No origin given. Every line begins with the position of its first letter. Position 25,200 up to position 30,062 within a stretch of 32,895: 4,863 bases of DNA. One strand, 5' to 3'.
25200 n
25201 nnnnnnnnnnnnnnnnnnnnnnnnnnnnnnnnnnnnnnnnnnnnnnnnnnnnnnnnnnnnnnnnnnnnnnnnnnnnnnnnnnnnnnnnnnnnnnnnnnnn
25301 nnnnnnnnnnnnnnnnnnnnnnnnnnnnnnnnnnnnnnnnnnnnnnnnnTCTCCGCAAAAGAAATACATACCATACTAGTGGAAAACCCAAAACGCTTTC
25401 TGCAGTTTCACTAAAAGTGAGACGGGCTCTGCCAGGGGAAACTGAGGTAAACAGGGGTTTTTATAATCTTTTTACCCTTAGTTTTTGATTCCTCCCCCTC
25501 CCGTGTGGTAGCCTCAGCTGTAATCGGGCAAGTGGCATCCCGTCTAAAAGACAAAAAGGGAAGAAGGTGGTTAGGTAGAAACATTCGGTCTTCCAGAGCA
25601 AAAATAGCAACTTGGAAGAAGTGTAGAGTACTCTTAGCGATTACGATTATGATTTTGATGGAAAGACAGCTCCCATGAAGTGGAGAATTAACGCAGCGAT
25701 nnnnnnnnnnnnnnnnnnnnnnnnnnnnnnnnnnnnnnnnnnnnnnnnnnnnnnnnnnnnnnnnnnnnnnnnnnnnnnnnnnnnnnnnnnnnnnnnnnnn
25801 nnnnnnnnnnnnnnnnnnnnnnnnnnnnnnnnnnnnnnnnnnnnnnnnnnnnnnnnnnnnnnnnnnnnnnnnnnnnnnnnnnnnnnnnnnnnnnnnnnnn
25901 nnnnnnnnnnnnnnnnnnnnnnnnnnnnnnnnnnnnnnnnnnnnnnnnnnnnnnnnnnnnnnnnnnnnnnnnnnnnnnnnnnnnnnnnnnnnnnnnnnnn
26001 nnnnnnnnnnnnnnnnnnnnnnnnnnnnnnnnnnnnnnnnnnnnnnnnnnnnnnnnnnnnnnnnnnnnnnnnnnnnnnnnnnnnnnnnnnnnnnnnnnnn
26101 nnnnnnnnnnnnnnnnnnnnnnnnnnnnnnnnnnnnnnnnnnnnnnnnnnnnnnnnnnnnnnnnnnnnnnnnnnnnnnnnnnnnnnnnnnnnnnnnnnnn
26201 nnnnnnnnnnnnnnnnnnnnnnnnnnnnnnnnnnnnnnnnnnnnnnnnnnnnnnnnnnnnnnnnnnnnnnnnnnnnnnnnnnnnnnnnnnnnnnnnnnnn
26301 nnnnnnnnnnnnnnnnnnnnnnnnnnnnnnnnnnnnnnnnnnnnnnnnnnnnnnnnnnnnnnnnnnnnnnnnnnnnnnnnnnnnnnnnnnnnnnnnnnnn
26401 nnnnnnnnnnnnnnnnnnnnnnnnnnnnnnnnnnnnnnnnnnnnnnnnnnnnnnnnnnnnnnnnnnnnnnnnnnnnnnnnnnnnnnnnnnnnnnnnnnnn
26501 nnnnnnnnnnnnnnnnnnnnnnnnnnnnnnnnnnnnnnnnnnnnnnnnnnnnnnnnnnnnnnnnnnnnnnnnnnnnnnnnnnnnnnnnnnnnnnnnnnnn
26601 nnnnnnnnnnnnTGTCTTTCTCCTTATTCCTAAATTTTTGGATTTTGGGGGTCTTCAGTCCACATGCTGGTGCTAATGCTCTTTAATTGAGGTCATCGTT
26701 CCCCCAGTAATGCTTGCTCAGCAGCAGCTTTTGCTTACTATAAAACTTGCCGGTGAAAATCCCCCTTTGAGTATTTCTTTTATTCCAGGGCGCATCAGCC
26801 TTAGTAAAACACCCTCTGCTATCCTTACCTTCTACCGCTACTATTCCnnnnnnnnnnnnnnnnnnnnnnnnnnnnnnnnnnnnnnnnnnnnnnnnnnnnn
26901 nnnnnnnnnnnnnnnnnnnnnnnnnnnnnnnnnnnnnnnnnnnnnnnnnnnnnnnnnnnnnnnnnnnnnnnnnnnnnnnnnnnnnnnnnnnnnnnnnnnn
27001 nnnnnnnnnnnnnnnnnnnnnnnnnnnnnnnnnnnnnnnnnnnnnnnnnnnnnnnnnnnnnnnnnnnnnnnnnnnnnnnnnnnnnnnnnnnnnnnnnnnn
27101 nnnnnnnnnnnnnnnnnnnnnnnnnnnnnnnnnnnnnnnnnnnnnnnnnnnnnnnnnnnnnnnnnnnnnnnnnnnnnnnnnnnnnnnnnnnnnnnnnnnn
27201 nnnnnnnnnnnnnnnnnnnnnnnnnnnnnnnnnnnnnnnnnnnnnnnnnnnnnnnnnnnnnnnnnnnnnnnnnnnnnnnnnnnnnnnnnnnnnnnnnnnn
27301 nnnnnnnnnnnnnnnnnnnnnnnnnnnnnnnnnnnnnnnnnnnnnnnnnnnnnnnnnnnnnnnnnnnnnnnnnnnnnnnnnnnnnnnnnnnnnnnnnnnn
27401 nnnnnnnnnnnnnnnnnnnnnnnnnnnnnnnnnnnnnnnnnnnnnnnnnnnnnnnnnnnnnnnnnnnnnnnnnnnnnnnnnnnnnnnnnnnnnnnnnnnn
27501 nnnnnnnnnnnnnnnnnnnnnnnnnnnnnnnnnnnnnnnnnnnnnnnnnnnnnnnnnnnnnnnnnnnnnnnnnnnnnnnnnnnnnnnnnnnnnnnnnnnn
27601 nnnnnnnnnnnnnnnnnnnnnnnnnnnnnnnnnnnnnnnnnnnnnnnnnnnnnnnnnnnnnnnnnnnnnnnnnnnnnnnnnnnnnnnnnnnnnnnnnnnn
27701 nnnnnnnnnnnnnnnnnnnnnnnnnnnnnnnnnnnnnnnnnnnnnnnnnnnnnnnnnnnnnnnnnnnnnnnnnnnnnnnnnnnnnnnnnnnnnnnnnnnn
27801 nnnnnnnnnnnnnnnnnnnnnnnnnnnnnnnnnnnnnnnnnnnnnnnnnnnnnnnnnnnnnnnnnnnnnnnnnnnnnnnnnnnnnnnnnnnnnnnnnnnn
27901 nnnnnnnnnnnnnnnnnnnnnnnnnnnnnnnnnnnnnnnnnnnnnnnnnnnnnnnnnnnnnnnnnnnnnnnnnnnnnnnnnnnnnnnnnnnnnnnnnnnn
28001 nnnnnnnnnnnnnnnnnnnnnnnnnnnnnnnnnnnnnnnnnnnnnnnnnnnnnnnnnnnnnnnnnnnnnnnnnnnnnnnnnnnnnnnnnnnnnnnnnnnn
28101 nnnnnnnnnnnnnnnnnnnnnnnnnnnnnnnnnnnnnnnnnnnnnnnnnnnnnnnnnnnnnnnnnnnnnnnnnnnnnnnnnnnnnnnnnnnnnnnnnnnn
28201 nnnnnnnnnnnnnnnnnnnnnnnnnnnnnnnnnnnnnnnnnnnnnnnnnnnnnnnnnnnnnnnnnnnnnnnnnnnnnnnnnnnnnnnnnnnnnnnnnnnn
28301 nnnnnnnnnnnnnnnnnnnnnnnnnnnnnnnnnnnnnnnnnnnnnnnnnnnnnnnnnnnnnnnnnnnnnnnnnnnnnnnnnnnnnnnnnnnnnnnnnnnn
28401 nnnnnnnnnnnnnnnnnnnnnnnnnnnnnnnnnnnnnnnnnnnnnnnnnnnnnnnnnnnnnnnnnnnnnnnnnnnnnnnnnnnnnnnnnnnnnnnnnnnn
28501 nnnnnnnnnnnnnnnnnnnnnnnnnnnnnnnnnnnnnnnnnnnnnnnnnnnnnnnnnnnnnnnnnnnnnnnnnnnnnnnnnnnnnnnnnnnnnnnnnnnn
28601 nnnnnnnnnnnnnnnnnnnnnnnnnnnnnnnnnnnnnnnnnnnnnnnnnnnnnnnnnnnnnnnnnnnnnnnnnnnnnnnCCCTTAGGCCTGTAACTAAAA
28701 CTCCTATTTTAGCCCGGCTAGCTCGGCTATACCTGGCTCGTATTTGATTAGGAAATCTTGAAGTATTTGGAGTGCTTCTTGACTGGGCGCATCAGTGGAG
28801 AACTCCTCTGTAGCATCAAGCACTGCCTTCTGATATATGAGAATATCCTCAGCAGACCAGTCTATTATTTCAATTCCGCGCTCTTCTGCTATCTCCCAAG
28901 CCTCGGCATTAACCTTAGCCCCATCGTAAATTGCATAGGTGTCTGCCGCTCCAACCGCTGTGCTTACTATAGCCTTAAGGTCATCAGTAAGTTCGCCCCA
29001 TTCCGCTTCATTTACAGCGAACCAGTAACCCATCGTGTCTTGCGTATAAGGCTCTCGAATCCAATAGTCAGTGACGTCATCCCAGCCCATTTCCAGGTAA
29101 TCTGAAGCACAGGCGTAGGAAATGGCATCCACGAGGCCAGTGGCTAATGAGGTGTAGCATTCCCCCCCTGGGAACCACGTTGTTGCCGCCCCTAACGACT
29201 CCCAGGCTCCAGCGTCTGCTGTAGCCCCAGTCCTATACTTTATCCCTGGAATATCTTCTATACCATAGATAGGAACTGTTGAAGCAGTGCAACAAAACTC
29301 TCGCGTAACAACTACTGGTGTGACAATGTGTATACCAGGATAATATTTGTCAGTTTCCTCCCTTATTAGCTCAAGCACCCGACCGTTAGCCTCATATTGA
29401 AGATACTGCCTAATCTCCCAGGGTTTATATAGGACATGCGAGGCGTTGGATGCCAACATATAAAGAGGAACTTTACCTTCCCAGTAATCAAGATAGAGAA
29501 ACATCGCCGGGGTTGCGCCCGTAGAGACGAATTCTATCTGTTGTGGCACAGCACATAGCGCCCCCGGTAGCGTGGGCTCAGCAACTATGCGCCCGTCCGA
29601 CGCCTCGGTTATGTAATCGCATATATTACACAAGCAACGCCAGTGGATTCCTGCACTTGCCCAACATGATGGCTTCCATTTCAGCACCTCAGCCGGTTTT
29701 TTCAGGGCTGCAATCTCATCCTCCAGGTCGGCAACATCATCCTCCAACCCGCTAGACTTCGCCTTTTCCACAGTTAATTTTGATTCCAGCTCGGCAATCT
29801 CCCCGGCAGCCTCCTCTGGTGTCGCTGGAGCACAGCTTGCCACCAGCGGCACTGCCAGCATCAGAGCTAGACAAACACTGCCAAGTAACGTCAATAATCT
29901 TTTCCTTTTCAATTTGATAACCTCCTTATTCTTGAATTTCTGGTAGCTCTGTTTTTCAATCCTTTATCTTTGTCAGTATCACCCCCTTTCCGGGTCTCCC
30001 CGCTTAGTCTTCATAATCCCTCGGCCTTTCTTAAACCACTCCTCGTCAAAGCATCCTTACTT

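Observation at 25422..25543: ~120-nt repeat placed 7-8 nt after two unrelated stop codons, with compensatory changes in its closing helix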

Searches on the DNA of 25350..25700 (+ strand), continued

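Call 63: search_with_rna_model(model_id=R1, source=L075, max_evalue=0.01, show_alignments=1)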
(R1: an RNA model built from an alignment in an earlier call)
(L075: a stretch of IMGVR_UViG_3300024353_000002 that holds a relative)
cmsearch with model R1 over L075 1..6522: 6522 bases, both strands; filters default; matches with E-value up to 0.01: 1.
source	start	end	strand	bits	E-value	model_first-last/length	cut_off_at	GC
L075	5795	5911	+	71.9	4.8e-18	1-126/126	no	0.63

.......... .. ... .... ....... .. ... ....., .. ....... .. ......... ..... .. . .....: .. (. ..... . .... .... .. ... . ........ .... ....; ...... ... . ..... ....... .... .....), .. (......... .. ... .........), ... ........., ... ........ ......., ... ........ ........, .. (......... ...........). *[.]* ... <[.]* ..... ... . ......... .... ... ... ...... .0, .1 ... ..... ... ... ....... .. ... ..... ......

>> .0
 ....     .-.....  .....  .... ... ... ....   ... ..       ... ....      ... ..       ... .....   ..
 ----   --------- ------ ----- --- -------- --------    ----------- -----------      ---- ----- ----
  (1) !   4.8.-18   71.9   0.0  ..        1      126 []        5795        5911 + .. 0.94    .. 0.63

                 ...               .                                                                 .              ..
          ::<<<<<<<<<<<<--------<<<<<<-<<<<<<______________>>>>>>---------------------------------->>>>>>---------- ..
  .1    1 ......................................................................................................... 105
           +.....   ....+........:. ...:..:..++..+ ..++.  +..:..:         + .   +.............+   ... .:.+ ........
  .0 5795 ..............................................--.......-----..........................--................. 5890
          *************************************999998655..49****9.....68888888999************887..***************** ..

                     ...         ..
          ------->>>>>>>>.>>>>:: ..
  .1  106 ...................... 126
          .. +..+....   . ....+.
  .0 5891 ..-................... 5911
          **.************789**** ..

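Call 75: search_with_rna_model(model_id=R1, sources=[L076, L077, L078, L079], max_evalue=1, show_alignments=6)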
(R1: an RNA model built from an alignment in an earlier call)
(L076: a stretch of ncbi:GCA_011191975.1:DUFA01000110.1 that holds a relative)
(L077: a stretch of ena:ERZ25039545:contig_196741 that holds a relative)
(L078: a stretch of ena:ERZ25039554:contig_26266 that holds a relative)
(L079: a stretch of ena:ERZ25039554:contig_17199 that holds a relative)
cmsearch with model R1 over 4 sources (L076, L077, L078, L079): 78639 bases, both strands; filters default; matches with E-value up to 1: 0.
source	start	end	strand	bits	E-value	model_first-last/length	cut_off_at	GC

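Call 76: search_with_rna_model(model_id=R1, source=L076, filters=off, max_evalue=5, show_alignments=2)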
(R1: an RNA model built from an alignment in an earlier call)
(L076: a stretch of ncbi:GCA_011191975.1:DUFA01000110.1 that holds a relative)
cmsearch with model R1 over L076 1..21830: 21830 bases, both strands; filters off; matches with E-value up to 5: 3.
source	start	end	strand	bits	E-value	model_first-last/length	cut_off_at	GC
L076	19341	19391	-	11.5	0.17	1-126/126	no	0.47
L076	13326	13418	+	7.3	2.2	1-126/126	no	0.48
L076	8989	9021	+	6.6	3.4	1-126/126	no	0.55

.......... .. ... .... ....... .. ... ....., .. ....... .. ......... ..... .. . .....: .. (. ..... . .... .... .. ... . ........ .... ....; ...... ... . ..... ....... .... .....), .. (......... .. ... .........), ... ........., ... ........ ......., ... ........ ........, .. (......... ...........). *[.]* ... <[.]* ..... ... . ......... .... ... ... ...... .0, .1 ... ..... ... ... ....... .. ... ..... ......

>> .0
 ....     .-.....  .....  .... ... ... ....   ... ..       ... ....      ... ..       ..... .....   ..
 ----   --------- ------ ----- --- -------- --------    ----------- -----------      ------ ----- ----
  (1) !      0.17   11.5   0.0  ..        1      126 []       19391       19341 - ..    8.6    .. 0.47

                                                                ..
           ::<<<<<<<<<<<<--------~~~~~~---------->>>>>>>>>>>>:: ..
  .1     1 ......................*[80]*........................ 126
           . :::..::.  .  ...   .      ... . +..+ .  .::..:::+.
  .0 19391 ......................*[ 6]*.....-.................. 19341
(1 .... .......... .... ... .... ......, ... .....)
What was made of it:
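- There was no hit in 78 kb from four loci, and L076 was also searched with filters off (calls 75, 76). Distribution among close relatives is patchy (calls 75, 76).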

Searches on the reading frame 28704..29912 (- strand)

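Call 67: search_protein_families(library=pfam, proteins=[window:28704-29912:-], max_evalue=0.001)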
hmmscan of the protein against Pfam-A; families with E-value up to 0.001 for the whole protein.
window:28704-29912:- (402 aa): 1 family
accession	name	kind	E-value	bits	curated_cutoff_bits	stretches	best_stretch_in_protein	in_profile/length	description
PF03480.18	DctP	-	5.1e-19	69.1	23.4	1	97-371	18-283/286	Bacterial extracellular solute-binding protein, family 7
